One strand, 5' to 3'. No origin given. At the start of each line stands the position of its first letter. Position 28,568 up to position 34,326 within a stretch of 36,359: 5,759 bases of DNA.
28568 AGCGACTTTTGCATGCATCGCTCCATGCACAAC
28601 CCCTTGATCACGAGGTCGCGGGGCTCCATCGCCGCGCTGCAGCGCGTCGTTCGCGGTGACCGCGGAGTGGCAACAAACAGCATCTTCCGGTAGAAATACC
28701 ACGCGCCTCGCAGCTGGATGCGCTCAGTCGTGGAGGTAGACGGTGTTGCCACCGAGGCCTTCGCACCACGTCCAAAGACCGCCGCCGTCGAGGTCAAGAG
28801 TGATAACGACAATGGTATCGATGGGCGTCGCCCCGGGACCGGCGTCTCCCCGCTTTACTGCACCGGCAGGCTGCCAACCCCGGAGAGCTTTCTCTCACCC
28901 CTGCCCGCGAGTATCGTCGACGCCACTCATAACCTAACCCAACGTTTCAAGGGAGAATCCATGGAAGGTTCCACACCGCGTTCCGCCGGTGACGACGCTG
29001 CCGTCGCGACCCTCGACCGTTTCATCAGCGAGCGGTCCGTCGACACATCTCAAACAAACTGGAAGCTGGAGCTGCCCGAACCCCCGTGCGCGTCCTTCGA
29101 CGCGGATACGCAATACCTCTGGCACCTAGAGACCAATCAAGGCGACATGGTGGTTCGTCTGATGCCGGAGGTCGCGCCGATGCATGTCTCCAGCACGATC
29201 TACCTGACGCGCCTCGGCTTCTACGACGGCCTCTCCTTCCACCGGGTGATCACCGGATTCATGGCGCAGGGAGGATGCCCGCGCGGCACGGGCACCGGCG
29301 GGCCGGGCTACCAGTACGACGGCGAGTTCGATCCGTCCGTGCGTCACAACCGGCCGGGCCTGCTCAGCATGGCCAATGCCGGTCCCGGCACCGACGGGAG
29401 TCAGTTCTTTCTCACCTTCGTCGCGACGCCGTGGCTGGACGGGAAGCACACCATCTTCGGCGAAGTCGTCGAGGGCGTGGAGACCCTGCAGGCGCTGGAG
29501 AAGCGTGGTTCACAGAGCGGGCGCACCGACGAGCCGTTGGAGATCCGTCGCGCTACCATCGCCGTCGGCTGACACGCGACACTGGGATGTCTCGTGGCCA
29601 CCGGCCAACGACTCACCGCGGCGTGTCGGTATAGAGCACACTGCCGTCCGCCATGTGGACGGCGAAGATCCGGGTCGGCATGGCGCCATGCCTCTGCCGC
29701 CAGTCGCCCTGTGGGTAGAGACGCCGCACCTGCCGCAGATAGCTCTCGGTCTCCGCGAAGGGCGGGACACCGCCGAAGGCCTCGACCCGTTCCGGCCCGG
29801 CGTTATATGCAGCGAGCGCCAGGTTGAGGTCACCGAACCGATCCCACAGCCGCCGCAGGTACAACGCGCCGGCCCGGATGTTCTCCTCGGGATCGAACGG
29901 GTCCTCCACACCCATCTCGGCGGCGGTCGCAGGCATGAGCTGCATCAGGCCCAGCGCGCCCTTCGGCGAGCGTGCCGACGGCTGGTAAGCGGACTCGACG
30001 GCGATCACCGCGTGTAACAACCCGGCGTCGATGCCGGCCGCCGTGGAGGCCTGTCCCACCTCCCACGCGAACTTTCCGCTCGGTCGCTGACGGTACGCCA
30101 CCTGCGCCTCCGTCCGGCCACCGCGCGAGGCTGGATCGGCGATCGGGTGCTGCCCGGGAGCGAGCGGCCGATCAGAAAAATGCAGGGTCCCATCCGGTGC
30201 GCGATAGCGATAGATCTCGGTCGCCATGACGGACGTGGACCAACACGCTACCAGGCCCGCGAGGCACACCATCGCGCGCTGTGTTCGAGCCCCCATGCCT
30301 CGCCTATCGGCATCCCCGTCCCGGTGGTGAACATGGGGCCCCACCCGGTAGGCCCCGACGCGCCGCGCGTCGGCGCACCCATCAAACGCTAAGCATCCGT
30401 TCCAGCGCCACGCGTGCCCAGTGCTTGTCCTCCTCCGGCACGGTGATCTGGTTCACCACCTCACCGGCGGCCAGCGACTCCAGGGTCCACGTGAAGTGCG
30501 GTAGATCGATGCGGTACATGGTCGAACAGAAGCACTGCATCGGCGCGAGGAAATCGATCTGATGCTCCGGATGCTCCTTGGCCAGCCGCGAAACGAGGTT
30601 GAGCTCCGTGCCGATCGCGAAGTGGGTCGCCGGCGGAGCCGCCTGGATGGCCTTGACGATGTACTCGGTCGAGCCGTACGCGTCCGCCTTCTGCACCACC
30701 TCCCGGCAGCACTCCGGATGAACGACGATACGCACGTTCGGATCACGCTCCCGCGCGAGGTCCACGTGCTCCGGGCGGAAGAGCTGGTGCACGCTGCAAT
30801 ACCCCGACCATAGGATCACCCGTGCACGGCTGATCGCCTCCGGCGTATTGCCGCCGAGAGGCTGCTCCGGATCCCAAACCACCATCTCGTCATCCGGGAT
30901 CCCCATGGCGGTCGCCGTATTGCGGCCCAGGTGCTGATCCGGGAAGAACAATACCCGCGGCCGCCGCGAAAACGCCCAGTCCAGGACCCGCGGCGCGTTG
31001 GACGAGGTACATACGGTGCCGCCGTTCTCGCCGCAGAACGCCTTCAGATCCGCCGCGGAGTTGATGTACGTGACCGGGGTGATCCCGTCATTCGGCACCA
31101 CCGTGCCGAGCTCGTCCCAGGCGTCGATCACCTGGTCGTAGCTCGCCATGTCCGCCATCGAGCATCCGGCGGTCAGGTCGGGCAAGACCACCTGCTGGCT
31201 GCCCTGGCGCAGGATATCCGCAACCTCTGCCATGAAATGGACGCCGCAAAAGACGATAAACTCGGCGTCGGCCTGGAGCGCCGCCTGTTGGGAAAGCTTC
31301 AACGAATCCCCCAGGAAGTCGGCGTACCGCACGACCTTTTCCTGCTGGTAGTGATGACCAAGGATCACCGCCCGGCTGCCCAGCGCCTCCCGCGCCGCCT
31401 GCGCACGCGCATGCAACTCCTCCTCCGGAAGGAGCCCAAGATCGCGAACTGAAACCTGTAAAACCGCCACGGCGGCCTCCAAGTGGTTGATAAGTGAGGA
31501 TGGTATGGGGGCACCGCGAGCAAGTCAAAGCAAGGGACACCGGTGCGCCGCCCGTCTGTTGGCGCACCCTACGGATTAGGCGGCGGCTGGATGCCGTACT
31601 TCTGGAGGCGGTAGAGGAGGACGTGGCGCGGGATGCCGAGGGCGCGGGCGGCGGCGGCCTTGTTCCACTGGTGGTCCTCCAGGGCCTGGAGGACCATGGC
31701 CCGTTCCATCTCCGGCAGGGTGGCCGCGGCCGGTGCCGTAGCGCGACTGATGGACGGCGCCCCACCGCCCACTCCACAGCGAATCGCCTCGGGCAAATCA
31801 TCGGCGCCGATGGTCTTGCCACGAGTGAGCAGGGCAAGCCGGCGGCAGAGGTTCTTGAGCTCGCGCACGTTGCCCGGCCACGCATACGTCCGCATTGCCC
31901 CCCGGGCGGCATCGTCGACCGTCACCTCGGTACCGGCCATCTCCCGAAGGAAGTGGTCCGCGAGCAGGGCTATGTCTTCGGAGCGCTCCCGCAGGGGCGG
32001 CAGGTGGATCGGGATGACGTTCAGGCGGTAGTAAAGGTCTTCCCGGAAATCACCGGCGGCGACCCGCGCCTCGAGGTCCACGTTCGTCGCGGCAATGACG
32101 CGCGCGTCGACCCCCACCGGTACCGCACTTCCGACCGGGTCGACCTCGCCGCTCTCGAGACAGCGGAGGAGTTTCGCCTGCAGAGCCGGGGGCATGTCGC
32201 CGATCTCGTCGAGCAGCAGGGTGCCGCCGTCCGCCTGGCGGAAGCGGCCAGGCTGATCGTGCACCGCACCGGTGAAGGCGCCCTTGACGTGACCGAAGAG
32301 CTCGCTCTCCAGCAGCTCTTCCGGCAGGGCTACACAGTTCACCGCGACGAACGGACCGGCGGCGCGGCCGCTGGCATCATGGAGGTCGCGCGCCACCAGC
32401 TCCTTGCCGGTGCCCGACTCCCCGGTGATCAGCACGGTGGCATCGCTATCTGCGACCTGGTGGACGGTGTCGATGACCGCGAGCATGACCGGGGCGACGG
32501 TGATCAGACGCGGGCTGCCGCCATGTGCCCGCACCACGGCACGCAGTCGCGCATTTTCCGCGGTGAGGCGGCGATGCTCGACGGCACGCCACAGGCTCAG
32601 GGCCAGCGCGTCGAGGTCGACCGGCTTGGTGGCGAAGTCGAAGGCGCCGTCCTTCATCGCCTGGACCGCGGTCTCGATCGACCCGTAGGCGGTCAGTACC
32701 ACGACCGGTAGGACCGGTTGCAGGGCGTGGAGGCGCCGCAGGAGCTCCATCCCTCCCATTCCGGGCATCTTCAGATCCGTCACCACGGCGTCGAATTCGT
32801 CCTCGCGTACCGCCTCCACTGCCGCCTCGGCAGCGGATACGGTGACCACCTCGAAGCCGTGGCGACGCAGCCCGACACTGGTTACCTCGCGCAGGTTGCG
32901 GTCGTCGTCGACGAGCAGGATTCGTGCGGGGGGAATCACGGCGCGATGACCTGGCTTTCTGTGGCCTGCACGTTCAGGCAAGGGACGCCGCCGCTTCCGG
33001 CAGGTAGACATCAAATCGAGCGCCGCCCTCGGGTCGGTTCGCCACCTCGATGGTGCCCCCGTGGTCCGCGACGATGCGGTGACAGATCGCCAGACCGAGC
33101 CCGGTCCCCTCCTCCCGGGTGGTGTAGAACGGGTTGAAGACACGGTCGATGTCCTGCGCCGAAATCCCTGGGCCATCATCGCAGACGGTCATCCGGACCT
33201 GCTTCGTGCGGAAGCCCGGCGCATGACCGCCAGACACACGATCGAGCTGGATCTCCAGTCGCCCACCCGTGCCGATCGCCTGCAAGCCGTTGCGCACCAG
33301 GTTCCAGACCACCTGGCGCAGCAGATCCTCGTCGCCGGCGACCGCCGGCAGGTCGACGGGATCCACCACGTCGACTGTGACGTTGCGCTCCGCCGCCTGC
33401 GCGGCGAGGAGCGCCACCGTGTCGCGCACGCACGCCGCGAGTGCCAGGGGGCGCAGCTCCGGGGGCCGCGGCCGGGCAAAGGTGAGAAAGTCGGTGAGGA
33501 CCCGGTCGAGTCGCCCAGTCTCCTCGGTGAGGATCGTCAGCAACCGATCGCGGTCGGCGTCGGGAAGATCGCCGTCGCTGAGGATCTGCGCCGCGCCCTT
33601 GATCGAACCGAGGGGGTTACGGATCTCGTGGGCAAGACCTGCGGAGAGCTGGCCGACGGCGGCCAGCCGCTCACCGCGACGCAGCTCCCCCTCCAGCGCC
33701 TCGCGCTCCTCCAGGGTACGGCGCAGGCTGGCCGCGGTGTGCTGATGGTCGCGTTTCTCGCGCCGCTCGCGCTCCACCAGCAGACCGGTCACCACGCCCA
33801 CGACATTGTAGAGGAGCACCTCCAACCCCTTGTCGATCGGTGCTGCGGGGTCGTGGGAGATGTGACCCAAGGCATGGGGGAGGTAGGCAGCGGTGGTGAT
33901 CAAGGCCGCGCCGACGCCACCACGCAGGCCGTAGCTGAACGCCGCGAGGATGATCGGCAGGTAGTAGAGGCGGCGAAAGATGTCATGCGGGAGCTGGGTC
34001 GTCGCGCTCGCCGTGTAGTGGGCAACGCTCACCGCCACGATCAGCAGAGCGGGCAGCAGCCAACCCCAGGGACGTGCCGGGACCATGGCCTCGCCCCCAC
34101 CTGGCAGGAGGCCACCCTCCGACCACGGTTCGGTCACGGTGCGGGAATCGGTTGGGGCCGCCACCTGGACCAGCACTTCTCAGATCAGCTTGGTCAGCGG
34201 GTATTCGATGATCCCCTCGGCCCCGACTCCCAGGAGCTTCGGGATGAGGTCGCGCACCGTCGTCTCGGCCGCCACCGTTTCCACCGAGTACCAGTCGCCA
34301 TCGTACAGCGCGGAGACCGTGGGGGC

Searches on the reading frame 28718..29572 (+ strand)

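Call 8: search_protein_families(library=pfam, proteins=[window:28718-29572:+], max_evalue=0.001)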
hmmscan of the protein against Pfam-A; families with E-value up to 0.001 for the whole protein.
window:28718-29572:+ (284 aa): 1 family
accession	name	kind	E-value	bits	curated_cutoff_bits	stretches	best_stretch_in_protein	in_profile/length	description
PF00160.26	Pro_isomerase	-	1.3e-40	139.7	21.7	1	136-279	3-157/159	Cyclophilin type peptidyl-prolyl cis-trans isomerase/CLD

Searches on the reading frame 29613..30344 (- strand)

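Call 8: search_protein_families(library=pfam, proteins=[window:29613-30344:-], max_evalue=0.001)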
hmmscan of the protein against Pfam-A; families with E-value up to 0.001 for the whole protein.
window:29613-30344:- (243 aa): 2 families
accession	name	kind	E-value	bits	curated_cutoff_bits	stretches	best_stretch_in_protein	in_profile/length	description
PF01464.25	SLT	-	1.7e-27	95.8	21.3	1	98-188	5-102/117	Transglycosylase SLT domain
PF13511.11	DUF4124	-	1.1e-07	32.4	22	1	32-77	2-35/56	Domain of unknown function (DUF4124)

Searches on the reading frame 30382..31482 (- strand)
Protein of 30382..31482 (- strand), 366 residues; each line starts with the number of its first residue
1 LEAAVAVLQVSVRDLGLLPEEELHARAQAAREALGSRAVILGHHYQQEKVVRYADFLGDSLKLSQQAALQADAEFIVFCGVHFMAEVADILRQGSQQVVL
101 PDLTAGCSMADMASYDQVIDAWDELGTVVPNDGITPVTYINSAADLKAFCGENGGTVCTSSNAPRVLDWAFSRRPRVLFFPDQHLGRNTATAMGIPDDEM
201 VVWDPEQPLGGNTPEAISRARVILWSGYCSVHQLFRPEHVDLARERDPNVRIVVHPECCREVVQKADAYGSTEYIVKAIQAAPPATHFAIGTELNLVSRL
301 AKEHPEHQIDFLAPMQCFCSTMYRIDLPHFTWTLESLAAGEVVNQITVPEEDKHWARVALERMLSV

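Call 8: search_protein_families(library=pfam, proteins=[window:30382-31482:-], max_evalue=0.001)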
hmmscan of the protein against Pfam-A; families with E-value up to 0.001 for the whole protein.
window:30382-31482:- (366 aa): 1 family
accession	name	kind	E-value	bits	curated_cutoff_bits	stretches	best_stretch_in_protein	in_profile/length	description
PF02445.21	NadA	-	4.6e-98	328.4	27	1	36-364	10-294/295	Quinolinate synthetase A protein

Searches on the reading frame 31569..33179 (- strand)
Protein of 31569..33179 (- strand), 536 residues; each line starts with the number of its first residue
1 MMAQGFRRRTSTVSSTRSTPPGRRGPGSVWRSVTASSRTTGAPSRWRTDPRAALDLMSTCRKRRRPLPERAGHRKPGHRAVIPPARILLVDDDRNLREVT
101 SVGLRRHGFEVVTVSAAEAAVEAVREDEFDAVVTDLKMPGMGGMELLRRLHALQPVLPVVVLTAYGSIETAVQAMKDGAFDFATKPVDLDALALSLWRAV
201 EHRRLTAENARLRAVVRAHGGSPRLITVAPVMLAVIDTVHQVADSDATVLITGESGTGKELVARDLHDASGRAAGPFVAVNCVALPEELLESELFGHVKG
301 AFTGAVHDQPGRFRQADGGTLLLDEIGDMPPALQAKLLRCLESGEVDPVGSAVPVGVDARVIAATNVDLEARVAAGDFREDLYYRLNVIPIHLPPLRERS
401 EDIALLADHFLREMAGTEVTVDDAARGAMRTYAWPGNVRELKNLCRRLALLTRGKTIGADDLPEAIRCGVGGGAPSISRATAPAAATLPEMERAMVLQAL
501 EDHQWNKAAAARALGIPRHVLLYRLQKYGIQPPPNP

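Call 8: search_protein_families(library=pfam, proteins=[window:31569-33179:-], max_evalue=0.001)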
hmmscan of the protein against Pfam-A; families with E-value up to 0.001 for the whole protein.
window:31569-33179:- (536 aa): 8 families
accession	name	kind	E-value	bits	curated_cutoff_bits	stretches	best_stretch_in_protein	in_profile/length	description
PF00158.32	Sigma54_activat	-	7e-69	231.3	20.2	1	226-392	2-168/168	Sigma-54 interaction domain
PF00072.30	Response_reg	-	2.3e-28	99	30.2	1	87-193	1-107/111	Response regulator receiver domain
PF25601.1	AAA_lid_14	-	1.5e-22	79.7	27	1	397-467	1-75/87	AAA+ ATPase lid domain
PF14532.12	Sigma54_activ_2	-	3.4e-22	79.6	25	1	231-396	6-138/138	Sigma-54 interaction domain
PF02954.25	HTH_8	-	7.1e-13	48.5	22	1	487-528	1-42/42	Bacterial regulatory protein, Fis family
PF07728.20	AAA_5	-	1e-06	29.2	22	1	249-366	2-122/139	AAA domain (dynein-related subfamily)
PF13556.12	HTH_30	-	0.00015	22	27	1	496-527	4-35/59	PucR C-terminal helix-turn-helix domain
PF13191.12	AAA_16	-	0.00026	21.9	32.6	0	238-334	15-113/167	AAA ATPase domain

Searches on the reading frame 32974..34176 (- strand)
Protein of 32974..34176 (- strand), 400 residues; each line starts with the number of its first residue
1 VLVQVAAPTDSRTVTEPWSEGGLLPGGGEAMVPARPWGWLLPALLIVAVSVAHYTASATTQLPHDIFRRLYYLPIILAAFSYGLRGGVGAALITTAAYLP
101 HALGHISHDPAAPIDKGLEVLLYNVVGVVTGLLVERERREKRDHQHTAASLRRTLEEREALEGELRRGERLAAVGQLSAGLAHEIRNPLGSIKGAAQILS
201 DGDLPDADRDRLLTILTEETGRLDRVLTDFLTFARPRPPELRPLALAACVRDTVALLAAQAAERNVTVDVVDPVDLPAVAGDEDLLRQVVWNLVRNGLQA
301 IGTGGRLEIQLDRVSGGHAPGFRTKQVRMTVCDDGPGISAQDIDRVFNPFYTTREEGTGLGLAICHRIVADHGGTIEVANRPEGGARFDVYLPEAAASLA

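Call 8: search_protein_families(library=pfam, proteins=[window:32974-34176:-], max_evalue=0.001)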
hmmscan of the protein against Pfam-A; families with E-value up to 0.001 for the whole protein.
window:32974-34176:- (400 aa): 2 families
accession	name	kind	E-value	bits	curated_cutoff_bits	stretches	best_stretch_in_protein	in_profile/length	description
PF02518.31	HATPase_c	-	3.5e-28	98.7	26.4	1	281-395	1-110/111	Histidine kinase-, DNA gyrase B-, and HSP90-like ATPase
PF00512.31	HisKA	-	1.6e-14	54.2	26.9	1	174-237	2-64/66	His Kinase A (phospho-acceptor) domain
